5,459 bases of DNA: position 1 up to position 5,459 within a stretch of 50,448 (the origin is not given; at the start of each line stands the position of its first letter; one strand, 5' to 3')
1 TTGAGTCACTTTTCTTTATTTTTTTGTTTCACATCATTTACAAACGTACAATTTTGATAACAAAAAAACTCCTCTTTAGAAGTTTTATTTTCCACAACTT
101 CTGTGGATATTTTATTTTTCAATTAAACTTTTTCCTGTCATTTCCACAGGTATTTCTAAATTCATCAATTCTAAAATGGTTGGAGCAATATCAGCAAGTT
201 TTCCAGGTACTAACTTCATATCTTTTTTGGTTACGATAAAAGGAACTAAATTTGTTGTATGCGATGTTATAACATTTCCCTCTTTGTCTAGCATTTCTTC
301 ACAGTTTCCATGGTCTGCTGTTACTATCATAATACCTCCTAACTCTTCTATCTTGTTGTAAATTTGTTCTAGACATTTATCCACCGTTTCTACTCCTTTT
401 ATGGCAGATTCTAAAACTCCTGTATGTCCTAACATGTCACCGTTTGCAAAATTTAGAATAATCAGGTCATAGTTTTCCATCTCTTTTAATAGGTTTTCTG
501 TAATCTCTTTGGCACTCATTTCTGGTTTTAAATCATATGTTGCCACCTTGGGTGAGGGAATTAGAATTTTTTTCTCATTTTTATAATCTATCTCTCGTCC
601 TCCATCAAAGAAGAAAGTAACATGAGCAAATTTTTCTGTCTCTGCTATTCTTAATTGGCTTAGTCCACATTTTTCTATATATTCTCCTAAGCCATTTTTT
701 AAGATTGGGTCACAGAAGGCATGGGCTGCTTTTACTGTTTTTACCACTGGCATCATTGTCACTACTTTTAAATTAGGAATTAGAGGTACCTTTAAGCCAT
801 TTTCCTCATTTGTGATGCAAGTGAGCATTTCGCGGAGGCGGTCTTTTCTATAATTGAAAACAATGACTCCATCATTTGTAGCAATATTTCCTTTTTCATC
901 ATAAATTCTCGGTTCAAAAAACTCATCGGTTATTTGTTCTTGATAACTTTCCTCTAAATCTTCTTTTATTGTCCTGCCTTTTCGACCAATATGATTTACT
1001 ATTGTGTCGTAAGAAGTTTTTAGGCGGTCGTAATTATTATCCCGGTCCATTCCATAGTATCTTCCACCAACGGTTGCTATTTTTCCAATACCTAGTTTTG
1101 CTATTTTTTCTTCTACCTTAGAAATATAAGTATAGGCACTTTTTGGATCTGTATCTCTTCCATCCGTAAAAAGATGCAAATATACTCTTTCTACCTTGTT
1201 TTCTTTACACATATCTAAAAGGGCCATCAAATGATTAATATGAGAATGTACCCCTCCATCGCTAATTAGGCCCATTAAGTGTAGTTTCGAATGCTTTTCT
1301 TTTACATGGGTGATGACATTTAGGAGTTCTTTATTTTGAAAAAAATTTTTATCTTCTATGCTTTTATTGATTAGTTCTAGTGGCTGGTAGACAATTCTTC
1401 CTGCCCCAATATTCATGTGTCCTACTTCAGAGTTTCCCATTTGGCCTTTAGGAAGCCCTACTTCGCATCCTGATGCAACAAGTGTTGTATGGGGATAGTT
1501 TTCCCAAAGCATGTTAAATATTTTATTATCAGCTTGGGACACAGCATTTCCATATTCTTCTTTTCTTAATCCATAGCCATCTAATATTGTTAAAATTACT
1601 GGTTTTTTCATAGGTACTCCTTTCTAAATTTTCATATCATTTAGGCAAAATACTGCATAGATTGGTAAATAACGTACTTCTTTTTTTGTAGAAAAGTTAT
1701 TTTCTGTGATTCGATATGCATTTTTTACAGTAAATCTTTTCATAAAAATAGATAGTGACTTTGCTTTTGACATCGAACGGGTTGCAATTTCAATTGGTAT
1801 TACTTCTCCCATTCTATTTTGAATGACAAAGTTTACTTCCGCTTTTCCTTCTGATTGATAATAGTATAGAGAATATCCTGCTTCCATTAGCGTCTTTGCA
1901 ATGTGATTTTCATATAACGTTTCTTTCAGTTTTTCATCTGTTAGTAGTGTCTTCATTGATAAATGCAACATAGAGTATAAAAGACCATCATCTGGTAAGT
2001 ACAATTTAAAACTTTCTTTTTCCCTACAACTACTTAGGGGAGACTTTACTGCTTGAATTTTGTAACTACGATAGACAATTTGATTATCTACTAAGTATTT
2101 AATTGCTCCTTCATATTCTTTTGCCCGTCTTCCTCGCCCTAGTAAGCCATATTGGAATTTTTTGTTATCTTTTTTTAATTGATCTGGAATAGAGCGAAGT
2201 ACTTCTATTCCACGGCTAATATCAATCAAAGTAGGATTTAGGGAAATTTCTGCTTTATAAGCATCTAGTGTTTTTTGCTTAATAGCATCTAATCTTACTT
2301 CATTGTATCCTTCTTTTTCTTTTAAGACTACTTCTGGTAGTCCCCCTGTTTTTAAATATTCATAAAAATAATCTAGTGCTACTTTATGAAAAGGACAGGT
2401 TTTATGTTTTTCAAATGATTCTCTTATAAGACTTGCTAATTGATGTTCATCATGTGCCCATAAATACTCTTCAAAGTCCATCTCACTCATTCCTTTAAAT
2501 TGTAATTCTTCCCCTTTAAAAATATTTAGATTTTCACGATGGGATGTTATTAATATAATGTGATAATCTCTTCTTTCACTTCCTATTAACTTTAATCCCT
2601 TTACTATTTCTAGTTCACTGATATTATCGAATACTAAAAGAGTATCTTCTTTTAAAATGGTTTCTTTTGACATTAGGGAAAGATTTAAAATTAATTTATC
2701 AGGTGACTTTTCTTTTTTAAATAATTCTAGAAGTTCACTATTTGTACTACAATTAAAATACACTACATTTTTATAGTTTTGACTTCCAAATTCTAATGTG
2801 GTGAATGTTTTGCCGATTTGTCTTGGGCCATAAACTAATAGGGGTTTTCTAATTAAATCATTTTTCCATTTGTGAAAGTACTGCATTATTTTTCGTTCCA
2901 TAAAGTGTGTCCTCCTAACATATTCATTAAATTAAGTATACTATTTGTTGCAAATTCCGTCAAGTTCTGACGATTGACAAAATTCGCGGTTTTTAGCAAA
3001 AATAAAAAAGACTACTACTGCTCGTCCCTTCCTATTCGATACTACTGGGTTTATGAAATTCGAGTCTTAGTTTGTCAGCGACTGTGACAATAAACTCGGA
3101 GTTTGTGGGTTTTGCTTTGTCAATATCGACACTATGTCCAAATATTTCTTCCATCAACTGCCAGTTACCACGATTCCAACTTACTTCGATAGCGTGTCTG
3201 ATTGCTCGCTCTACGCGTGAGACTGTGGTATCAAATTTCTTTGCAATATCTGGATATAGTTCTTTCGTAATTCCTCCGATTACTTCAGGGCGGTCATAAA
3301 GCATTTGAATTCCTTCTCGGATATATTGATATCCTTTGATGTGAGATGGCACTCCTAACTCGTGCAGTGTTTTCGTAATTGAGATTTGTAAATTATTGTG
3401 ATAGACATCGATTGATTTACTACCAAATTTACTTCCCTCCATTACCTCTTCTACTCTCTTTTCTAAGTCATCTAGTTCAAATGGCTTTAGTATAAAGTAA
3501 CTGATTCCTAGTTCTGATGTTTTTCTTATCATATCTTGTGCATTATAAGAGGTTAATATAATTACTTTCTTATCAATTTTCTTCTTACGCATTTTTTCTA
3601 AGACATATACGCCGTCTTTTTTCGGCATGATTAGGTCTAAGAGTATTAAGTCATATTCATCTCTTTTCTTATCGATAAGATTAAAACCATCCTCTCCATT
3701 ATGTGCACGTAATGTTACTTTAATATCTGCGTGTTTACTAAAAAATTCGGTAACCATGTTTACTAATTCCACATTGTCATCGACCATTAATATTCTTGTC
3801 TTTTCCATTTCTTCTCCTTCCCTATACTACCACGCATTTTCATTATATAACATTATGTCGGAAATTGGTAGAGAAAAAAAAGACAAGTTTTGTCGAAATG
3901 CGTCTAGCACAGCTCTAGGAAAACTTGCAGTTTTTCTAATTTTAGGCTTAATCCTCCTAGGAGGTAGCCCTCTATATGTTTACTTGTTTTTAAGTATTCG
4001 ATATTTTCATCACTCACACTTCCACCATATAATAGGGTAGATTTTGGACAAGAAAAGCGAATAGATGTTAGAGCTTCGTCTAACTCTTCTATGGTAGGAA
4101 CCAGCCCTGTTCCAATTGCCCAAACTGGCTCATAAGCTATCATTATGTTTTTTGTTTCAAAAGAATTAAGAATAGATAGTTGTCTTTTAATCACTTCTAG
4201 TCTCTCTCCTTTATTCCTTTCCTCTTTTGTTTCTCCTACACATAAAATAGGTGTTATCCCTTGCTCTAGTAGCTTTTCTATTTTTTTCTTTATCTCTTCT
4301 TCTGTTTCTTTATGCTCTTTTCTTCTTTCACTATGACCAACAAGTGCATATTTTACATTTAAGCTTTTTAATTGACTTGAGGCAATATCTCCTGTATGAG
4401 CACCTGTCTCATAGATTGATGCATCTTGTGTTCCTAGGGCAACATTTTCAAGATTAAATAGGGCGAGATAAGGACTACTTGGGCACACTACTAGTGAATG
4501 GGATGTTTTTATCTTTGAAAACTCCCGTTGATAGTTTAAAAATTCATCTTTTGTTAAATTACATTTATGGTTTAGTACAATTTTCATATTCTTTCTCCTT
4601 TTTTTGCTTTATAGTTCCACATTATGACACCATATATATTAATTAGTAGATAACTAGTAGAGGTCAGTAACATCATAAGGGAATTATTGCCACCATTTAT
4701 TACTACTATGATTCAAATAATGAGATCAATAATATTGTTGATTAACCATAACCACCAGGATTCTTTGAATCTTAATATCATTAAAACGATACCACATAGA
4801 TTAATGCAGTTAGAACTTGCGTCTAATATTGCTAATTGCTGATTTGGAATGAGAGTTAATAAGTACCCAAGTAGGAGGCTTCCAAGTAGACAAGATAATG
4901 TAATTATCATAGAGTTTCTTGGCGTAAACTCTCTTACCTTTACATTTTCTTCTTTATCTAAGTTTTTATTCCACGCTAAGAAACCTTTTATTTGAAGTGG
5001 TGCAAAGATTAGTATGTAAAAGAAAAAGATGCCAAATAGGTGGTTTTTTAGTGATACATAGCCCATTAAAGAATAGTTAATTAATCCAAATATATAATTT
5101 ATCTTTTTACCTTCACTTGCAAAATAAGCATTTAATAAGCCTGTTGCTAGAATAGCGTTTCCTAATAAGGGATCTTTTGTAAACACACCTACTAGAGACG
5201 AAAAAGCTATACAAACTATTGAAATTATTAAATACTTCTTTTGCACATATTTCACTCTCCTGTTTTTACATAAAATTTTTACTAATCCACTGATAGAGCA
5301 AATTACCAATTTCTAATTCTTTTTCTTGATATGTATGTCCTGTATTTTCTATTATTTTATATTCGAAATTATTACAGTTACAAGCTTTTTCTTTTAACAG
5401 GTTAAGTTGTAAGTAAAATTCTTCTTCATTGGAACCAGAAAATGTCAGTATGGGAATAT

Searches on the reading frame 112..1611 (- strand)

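Call 65: search_protein_families(library=pfam, proteins=[window:112-1611:-], max_evalue=0.00001)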
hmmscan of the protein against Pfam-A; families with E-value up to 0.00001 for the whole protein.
window:112-1611:- (499 aa): 2 families
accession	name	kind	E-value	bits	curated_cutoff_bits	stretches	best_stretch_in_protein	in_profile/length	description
PF01676.23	Metalloenzyme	-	2.2e-78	263.7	24.3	1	3-486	1-251/252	Metalloenzyme superfamily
PF06415.18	iPGM_N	-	8.2e-75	251.5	27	1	81-287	1-213/217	BPG-independent PGAM N-terminus (iPGM_N)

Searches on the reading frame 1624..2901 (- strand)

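Call 65: search_protein_families(library=pfam, proteins=[window:1624-2901:-], max_evalue=0.00001)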
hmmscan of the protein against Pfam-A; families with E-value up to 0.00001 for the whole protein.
window:1624-2901:- (425 aa): 2 families
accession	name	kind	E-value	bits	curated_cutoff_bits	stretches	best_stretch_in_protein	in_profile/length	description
PF13635.12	DUF4143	-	7.1e-27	94.5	28.1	1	232-373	17-158/160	Domain of unknown function (DUF4143)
PF13173.12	AAA_14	-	4.8e-12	46.5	27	1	18-146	2-128/129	AAA domain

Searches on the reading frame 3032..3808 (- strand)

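Call 65: search_protein_families(library=pfam, proteins=[window:3032-3808:-], max_evalue=0.00001)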
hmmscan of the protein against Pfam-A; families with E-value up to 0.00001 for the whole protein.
window:3032-3808:- (258 aa): 2 families
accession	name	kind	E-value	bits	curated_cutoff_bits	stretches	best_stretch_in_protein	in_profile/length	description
PF08769.17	Spo0A_C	-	6.5e-41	139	25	1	144-247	1-104/104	Sporulation initiation factor Spo0A C terminal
PF00072.30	Response_reg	-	4.1e-22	78.9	30.2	1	6-120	1-111/111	Response regulator receiver domain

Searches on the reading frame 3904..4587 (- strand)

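Call 65: search_protein_families(library=pfam, proteins=[window:3904-4587:-], max_evalue=0.00001)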
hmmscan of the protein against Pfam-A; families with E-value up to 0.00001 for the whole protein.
window:3904-4587:- (227 aa): 1 family
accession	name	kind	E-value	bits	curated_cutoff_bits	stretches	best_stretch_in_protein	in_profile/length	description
PF00121.24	TIM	-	2.6e-62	211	20.1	1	3-224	3-239/245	Triosephosphate isomerase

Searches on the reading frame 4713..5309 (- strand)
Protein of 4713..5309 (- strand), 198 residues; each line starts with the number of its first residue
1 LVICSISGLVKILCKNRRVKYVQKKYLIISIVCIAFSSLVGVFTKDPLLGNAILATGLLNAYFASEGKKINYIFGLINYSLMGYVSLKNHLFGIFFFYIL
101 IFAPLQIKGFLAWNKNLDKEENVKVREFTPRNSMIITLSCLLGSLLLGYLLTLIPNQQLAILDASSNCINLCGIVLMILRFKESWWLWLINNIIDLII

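Call 65: search_protein_families(library=pfam, proteins=[window:4713-5309:-], max_evalue=0.00001)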
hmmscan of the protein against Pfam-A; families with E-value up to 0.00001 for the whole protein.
window:4713-5309:- (198 aa): 1 family
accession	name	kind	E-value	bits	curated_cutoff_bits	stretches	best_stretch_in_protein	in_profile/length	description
PF04973.17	NMN_transporter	-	1.7e-28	100.2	27.3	1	55-197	9-145/175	Nicotinamide mononucleotide transporter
